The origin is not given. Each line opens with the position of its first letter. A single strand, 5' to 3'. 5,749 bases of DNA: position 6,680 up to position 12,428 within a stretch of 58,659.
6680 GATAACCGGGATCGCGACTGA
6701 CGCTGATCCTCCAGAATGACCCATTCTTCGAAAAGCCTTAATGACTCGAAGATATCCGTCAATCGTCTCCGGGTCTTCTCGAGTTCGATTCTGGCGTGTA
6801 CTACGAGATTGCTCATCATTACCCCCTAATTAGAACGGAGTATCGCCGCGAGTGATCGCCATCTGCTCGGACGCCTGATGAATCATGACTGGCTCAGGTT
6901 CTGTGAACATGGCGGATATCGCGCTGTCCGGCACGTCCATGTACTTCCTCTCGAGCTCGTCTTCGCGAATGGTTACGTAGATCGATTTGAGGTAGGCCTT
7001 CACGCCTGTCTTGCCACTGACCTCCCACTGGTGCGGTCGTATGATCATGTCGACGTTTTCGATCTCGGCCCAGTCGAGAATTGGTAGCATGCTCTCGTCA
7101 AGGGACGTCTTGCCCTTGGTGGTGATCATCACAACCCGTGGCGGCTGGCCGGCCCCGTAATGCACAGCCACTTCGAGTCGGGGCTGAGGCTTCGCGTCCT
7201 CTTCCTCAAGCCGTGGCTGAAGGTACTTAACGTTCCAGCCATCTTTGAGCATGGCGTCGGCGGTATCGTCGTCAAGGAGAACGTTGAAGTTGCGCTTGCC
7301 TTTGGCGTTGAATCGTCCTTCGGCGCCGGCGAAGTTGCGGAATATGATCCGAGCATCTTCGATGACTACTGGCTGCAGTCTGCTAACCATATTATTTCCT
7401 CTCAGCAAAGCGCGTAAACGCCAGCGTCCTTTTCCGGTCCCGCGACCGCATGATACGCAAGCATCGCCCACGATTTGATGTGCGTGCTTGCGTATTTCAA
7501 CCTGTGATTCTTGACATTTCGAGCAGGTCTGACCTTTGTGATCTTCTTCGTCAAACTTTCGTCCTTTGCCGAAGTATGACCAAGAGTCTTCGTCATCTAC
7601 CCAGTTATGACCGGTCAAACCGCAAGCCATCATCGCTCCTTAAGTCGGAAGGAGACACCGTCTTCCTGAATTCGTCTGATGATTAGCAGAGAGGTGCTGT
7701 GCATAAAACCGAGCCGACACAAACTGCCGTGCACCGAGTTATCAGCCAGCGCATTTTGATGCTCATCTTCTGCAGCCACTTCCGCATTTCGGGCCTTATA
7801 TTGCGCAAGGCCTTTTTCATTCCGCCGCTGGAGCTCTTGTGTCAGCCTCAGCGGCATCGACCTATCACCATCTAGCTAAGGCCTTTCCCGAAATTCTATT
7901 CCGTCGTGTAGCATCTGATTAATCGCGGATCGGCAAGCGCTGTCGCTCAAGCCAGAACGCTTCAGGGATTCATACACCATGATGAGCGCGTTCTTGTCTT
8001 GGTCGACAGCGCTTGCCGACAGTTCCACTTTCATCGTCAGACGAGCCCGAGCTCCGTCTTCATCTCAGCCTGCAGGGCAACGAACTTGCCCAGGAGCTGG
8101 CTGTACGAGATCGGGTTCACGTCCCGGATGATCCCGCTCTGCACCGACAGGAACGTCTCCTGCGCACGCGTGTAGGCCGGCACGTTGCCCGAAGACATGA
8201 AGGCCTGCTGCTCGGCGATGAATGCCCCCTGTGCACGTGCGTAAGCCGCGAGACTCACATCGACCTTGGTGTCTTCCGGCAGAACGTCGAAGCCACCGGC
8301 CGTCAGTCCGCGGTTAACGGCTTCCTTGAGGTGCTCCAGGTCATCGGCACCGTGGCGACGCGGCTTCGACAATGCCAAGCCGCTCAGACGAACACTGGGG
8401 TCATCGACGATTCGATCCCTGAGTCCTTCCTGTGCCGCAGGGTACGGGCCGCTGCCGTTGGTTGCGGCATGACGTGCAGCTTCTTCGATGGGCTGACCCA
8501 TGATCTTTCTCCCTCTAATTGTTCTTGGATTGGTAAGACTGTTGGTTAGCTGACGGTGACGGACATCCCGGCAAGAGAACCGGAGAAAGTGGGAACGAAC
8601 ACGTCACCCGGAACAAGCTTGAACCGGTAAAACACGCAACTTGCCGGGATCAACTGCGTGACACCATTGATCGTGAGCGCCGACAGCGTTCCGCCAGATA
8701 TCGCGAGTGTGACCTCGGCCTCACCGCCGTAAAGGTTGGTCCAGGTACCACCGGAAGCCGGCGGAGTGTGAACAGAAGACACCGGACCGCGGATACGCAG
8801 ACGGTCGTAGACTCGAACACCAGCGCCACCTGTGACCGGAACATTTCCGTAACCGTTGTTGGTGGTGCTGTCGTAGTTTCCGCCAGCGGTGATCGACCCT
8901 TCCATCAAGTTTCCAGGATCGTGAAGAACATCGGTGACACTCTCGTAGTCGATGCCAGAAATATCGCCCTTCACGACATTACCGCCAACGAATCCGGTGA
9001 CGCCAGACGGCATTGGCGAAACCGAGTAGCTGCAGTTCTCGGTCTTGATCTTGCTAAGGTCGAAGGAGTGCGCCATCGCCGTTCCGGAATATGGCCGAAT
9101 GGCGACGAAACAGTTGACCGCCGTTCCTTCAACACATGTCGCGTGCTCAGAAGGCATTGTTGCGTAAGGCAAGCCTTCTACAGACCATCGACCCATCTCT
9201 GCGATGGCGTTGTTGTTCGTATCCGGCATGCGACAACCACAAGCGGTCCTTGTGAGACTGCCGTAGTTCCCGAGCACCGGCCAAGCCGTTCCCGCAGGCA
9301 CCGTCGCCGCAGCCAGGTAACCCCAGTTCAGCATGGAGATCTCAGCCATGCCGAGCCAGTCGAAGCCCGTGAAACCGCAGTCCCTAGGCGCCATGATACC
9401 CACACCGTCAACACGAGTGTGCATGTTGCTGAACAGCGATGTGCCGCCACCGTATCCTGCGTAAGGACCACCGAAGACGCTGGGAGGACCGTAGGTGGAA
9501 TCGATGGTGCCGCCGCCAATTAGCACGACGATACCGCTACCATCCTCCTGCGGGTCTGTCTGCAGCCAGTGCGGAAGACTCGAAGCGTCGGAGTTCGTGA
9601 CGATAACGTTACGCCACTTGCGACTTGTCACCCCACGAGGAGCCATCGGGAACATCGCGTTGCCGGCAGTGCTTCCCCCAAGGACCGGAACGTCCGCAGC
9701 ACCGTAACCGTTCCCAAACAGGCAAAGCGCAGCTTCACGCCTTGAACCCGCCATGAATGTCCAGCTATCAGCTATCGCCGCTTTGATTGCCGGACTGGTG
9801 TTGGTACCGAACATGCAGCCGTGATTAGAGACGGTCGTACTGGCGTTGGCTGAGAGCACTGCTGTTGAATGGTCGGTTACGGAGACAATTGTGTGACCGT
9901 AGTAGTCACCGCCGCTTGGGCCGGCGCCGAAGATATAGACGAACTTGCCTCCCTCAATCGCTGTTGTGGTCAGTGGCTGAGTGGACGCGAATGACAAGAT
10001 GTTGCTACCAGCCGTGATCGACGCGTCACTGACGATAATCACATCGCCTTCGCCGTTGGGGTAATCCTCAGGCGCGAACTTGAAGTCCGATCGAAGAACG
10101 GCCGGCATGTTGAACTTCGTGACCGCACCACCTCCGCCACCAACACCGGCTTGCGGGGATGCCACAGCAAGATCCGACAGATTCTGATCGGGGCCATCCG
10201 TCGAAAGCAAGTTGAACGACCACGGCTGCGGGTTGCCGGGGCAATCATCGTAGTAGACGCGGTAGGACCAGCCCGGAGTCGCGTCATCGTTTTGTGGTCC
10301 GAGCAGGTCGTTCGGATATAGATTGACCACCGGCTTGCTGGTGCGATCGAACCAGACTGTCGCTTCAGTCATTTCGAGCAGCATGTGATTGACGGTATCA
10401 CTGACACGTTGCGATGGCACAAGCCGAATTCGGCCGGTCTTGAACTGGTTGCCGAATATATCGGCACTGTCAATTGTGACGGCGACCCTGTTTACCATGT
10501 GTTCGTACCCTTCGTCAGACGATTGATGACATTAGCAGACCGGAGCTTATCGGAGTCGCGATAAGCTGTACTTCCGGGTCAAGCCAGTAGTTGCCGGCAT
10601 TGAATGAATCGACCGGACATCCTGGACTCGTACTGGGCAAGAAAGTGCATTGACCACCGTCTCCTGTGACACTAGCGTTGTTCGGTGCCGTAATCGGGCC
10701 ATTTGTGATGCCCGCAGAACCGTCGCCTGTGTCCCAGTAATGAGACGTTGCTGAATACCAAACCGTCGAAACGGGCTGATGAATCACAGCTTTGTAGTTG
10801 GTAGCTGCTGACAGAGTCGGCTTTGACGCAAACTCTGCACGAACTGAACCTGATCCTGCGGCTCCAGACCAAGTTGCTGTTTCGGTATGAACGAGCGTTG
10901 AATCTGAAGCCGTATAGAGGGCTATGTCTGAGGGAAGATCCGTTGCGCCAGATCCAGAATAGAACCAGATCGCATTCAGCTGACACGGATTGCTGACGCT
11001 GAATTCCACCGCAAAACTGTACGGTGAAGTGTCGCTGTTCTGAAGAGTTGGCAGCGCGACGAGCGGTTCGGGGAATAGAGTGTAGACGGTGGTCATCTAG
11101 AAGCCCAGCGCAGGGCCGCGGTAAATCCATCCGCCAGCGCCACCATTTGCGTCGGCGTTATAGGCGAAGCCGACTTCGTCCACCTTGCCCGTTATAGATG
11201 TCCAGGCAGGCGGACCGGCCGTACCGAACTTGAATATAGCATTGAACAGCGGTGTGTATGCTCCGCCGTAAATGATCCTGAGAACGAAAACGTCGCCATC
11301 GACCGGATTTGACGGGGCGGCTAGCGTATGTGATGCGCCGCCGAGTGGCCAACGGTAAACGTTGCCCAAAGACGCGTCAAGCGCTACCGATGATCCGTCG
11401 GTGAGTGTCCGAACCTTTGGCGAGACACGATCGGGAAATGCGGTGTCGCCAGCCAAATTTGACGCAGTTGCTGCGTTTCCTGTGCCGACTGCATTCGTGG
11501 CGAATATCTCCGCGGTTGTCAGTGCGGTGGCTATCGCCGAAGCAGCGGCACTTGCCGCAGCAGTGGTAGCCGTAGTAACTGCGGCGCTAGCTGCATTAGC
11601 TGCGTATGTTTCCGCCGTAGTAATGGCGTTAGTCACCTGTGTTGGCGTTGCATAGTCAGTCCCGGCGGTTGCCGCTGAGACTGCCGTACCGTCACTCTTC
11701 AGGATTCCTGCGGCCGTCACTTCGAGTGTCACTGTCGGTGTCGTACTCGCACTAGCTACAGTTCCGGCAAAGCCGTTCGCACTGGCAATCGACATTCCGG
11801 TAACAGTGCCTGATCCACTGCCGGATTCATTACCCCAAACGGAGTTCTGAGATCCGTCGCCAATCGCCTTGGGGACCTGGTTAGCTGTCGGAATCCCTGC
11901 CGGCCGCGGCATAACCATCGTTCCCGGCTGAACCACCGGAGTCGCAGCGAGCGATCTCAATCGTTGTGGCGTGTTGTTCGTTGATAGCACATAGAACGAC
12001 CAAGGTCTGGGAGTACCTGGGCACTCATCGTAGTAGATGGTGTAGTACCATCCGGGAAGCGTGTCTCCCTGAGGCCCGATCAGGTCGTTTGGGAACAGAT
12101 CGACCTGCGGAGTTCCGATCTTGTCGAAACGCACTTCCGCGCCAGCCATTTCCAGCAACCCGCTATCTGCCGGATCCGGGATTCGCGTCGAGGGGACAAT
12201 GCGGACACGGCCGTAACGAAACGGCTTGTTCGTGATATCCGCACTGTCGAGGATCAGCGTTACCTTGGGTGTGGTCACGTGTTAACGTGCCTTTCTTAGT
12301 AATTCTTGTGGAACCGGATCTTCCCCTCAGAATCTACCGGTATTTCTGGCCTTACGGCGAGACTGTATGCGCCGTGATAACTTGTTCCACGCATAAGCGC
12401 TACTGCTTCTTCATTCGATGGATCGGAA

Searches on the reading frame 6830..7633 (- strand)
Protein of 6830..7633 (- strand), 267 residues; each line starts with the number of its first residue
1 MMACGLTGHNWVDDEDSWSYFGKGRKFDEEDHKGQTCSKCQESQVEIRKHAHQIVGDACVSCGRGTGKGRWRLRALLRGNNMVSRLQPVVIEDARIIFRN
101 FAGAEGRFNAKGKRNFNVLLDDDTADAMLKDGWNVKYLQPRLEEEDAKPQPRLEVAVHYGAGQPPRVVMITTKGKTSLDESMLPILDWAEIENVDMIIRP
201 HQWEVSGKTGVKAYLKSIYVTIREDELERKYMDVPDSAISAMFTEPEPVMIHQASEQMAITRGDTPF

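Call 65: search_protein_families(library=pfam, proteins=[window:6830-7633:-], max_evalue=0.001)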
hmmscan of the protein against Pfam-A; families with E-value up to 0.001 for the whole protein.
window:6830-7633:- (267 aa): 1 family
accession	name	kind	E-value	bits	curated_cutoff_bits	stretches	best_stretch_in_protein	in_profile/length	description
PF24083.1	Phage_ssDNA_bind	-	5.3e-65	218.9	27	1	83-242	6-167/193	Putative phage ssDNA-binding domain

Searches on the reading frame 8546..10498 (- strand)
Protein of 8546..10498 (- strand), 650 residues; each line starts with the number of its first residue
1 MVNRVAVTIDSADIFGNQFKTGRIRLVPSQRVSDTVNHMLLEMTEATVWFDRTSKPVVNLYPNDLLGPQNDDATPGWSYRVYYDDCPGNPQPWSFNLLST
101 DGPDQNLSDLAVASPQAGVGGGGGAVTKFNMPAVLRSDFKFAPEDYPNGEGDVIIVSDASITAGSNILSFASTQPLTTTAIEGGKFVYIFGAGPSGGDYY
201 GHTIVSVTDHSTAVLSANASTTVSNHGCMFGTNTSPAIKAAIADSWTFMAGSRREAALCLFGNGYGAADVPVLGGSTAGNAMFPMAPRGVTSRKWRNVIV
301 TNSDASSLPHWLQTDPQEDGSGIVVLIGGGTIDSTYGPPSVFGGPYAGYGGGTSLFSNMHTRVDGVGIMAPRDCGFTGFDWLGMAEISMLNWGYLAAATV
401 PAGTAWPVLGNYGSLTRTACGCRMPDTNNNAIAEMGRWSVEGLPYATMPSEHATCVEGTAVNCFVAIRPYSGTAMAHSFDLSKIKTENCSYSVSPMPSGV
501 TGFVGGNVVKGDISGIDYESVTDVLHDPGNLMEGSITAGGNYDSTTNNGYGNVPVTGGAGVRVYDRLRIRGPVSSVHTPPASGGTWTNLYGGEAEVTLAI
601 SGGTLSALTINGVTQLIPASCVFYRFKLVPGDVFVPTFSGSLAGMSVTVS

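Call 3: search_protein_families(library=pfam, proteins=[window:8546-10498:-], max_evalue=0.01)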
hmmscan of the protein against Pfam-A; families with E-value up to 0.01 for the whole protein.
window:8546-10498:- (650 aa): 0 families

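Call 5: search_protein_families(library=phrogs, proteins=[window:8546-10498:-], max_evalue=0.01)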
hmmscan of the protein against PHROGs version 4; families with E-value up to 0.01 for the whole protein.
window:8546-10498:- (650 aa): 0 families

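Call 73: search_solved_structures(query=window:8546-10498:-, max_evalue=1)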
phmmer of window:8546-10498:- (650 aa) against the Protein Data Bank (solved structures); distinct sequences matched with E-value up to 1: 0.

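Call 75: search_dna_similar(query=window:8546-10498:-, collection=phages, mode=protein, max_rows=12, max_evalue=0.001)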
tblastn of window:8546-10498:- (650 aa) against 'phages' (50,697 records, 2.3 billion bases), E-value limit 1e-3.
No match.

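Call 77: find_homologous_proteins(query=window:8546-10498:-, max_evalue=0.001)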
Query window:8546-10498:- (650 aa): 5 proteins with E <= 0.001 among 8000 candidates.
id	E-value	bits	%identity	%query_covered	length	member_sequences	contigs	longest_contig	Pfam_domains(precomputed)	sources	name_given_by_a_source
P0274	0.0e+0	1488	100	100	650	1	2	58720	-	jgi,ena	-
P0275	2.9e-159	550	52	81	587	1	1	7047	-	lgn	-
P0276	5.7e-152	526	52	79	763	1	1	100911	-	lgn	-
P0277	6.5e-134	466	49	78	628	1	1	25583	-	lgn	-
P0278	1.4e-14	72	51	17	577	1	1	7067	-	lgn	-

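Call 92: search_protein_families(library=padloc, proteins=[window:8546-10498:-], max_evalue=0.01)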
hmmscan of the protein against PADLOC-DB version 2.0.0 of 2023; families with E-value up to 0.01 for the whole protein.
window:8546-10498:- (650 aa): 0 families

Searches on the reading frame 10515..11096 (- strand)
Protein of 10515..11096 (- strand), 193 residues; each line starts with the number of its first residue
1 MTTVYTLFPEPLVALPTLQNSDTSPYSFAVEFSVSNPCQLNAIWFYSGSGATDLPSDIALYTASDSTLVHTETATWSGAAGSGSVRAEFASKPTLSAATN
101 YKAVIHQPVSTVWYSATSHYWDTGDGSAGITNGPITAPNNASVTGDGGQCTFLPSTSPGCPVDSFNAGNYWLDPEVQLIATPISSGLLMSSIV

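Call 3: search_protein_families(library=pfam, proteins=[window:10515-11096:-], max_evalue=0.01)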
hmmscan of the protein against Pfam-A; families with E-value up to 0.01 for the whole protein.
window:10515-11096:- (193 aa): 1 family
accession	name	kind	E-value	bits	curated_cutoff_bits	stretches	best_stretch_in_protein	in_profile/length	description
PF13313.11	DUF4082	-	1.3e-13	51.6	28.4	1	18-172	6-143/143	Domain of unknown function (DUF4082)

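Call 5: search_protein_families(library=phrogs, proteins=[window:10515-11096:-], max_evalue=0.01)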
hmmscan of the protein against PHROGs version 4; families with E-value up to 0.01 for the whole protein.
window:10515-11096:- (193 aa): 0 families

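Call 76: search_dna_similar(query=window:10515-11096:-, collection=phages, mode=protein, max_rows=12, max_evalue=0.001)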
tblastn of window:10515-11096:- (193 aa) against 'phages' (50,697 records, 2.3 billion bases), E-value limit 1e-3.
No match.

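Call 92: search_protein_families(library=padloc, proteins=[window:10515-11096:-], max_evalue=0.01)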
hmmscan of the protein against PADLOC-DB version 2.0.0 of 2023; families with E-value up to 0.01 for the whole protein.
window:10515-11096:- (193 aa): 0 families

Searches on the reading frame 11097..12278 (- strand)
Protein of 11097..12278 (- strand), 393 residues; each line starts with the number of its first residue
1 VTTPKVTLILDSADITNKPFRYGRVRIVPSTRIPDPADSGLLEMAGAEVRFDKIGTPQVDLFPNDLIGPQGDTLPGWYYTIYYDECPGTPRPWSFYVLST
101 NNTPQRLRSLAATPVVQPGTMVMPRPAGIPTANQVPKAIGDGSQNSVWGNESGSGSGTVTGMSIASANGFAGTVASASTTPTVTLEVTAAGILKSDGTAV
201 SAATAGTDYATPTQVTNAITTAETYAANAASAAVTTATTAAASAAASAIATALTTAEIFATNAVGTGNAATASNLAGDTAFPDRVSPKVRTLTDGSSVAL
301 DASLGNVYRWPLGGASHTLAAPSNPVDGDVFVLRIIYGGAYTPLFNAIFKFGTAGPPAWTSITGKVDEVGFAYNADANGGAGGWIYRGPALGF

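Call 3: search_protein_families(library=pfam, proteins=[window:11097-12278:-], max_evalue=0.01)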
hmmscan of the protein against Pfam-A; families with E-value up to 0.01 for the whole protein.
window:11097-12278:- (393 aa): 0 families

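Call 5: search_protein_families(library=phrogs, proteins=[window:11097-12278:-], max_evalue=0.01)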
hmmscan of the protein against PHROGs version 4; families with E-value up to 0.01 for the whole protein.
window:11097-12278:- (393 aa): 0 families

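Call 67: search_dna_similar(query=window:11097-12278:-, collection=phages, mode=protein, max_rows=12)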
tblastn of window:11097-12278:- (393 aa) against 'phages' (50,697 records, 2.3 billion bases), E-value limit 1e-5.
No match.

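Call 92: search_protein_families(library=padloc, proteins=[window:11097-12278:-], max_evalue=0.01)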
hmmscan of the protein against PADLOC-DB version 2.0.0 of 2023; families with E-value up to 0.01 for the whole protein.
window:11097-12278:- (393 aa): 0 families
